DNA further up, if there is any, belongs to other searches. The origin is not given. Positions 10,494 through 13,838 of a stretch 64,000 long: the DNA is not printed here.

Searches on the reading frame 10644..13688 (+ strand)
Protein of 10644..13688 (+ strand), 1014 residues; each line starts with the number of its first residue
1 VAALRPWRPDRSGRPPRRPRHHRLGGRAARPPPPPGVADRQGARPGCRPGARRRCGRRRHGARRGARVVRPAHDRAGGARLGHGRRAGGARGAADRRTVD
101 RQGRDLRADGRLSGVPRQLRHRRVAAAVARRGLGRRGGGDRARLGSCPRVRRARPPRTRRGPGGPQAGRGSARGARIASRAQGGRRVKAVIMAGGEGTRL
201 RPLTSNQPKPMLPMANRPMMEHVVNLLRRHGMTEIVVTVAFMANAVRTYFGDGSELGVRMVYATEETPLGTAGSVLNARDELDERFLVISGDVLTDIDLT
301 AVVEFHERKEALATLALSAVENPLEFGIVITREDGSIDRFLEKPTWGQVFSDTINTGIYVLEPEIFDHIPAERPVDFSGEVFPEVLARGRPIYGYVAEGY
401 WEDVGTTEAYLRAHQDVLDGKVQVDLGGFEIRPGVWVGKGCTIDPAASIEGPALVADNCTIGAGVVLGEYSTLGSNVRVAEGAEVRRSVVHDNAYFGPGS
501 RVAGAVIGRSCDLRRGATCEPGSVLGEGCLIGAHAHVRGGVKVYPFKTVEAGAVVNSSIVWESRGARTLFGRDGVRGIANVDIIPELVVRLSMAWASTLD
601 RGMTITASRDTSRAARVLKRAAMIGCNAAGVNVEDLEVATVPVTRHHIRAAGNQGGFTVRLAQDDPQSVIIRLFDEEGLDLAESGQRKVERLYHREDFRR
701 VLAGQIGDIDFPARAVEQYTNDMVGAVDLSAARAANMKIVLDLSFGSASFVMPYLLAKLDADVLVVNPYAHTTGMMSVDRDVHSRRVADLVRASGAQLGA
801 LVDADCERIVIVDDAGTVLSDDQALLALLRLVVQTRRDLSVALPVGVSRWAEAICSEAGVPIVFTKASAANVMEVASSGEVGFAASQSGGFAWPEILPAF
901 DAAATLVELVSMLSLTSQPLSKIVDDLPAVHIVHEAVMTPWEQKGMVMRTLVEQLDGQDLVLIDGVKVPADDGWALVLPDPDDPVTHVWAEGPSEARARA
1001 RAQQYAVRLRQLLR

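Call 62: search_protein_families(library=pfam, proteins=[window:10644-13688:+], max_evalue=0.0001)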
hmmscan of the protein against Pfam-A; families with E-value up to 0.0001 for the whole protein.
window:10644-13688:+ (1014 aa): 8 families
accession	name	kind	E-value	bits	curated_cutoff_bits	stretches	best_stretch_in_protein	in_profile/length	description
PF00483.29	NTP_transferase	-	1e-56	192.7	21.2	1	188-419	1-244/245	Nucleotidyl transferase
PF00132.30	Hexapep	-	9e-16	57.3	27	1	434-468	1-35/36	Bacterial transferase hexapeptide (six repeats)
PF02878.22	PGM_PMM_I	-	1.4e-15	57.6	22.5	1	568-699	2-137/138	Phosphoglucomutase/phosphomannomutase, alpha/beta/alpha domain I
PF25084.1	LbH_EIF2B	-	2.9e-12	47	54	1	434-536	3-104/105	EIF2B subunit epsilon LbH domain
PF12804.13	NTP_transf_3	-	3.1e-12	47.4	27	1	189-293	1-96/160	MobA-like NTP transferase domain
PF02879.22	PGM_PMM_II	-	6.6e-11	43.1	29.3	1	717-816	1-103/103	Phosphoglucomutase/phosphomannomutase, alpha/beta/alpha domain II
PF24894.1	Hexapep_GlmU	-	4.3e-07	30.4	23.3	1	453-517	19-81/104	GlmU-like, C-terminal hexapeptide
PF02880.22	PGM_PMM_III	-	9.1e-05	23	20.7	0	825-928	6-112/115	Phosphoglucomutase/phosphomannomutase, alpha/beta/alpha domain III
